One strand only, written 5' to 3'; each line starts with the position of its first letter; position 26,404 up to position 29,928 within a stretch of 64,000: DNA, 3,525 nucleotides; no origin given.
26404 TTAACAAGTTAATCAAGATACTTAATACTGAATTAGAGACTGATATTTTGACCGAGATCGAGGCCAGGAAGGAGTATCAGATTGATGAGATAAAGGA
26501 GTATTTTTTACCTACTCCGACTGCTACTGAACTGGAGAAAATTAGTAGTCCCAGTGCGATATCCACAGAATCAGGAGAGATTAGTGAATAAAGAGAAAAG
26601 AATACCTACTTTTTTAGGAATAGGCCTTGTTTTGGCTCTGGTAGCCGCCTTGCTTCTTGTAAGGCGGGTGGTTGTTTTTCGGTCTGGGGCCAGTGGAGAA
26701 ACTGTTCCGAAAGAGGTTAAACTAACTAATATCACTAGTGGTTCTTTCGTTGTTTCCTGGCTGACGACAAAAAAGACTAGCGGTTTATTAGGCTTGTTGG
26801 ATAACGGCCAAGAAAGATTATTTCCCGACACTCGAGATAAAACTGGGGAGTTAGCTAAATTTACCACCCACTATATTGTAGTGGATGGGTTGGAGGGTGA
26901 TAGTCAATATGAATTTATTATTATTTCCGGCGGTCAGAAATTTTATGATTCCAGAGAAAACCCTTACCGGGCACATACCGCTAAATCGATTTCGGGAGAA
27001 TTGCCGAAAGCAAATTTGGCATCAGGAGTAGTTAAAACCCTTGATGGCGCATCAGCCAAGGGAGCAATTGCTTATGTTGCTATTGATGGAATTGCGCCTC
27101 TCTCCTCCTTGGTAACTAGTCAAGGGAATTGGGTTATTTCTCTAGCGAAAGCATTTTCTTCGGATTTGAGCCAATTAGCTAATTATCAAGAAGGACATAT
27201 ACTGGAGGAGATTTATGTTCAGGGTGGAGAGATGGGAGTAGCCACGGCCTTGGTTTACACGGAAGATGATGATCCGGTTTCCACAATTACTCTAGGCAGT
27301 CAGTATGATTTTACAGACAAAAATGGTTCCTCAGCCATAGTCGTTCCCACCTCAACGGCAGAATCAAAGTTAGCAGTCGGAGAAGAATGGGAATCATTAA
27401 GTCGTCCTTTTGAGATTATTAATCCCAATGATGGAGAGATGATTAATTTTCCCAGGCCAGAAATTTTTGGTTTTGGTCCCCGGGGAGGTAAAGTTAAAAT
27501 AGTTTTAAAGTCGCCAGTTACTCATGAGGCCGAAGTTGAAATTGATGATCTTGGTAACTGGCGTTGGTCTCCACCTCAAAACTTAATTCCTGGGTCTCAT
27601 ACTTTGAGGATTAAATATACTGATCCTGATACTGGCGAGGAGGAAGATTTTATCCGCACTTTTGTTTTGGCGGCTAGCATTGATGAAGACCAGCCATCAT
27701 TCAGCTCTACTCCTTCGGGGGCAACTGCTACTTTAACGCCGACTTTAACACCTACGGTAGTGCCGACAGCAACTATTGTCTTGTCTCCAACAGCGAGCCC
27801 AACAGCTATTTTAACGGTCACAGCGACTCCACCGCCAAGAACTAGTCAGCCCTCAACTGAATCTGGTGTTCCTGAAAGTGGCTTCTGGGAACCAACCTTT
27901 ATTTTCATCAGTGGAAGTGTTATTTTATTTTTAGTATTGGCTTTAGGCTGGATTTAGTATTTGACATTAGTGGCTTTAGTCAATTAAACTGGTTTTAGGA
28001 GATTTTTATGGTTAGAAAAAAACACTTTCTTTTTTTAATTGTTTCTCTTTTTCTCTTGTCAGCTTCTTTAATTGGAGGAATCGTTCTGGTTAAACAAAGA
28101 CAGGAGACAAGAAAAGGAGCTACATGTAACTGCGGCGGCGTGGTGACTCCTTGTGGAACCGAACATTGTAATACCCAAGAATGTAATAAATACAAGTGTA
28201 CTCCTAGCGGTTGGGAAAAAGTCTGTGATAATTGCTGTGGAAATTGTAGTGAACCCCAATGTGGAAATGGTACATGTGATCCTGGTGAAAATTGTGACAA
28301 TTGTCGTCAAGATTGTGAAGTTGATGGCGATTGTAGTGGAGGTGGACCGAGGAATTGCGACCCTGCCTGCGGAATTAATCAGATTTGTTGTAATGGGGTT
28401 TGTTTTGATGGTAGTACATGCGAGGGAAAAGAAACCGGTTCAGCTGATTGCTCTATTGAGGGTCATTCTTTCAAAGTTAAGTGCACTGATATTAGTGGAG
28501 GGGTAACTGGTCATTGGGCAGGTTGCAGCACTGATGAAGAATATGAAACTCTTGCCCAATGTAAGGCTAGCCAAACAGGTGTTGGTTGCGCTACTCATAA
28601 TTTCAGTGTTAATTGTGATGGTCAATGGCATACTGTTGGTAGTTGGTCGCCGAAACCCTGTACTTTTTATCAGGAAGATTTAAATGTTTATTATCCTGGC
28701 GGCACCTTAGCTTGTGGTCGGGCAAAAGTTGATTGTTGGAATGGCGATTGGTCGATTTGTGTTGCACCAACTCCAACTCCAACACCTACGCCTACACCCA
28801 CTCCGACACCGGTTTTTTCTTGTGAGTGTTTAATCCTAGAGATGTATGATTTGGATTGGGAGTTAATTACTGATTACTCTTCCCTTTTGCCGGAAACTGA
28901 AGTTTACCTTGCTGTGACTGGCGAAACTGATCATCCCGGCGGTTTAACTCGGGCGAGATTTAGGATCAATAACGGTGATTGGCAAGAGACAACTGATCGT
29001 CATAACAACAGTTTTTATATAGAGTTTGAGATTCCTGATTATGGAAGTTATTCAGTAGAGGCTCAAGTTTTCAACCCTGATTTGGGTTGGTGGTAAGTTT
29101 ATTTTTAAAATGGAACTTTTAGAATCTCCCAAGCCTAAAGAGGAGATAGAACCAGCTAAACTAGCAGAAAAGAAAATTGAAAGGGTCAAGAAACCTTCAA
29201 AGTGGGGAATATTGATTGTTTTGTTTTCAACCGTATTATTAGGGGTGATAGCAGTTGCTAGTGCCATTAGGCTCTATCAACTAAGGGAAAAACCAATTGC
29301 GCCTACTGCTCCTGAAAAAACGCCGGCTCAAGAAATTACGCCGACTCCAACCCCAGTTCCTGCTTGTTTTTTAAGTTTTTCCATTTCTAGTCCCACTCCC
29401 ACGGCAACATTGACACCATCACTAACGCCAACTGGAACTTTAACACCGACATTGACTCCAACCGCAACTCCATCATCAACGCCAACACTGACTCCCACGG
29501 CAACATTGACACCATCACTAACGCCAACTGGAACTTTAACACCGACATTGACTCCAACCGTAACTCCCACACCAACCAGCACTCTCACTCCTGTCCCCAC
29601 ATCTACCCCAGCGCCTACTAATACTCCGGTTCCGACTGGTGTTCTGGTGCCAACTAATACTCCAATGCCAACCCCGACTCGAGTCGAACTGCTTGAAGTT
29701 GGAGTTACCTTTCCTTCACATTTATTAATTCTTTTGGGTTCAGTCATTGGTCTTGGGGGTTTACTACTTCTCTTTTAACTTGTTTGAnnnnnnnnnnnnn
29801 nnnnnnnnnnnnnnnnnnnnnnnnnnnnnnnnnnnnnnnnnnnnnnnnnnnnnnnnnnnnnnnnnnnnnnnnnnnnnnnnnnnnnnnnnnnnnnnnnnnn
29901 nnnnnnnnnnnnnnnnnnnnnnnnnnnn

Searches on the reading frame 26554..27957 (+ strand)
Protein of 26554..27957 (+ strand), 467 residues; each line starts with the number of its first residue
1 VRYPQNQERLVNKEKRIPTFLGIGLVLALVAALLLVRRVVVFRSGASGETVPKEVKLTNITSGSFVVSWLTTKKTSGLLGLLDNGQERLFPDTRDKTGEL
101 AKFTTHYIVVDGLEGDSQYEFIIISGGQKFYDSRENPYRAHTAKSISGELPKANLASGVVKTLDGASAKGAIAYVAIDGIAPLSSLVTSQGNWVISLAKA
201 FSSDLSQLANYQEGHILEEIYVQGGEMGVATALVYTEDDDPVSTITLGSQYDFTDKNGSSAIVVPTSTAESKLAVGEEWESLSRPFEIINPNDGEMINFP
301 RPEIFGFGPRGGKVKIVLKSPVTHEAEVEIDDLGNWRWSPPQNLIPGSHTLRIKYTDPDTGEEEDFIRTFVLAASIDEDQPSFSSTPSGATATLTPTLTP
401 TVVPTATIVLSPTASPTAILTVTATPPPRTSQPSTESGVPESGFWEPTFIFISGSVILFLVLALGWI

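Call 83: search_protein_families(library=pfam, proteins=[window:26554-27957:+], max_evalue=0.01)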
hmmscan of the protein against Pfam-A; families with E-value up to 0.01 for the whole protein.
window:26554-27957:+ (467 aa): 1 family
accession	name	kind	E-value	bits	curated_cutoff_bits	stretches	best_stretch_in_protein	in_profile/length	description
PF19077.6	Big_13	-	0.00011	23.1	27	1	297-358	24-86/102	Bacterial Ig-like domain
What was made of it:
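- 26554..29778 (+): Three membrane-anchored or secreted proteins with Pro/Thr-rich linkers, directly upstream and co-oriented. They are speculative acceptor substrates for the PMT-like GT-Cs. Weak Big_13 hit (call 83).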

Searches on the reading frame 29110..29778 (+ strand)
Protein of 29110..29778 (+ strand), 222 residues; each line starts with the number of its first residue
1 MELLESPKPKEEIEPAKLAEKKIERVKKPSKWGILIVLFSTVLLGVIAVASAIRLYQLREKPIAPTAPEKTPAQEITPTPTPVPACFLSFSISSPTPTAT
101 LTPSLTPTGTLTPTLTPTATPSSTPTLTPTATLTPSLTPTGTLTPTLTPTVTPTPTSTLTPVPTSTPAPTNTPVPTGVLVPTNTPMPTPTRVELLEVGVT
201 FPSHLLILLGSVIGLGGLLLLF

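Call 83: search_protein_families(library=pfam, proteins=[window:29110-29778:+], max_evalue=0.01)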
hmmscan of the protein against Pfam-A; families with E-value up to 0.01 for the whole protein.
window:29110-29778:+ (222 aa): 1 family
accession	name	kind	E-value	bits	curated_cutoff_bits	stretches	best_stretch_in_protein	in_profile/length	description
PF25587.1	Rv2743c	-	0.0018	18.4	27.7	1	30-72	55-99/237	Rv2743c family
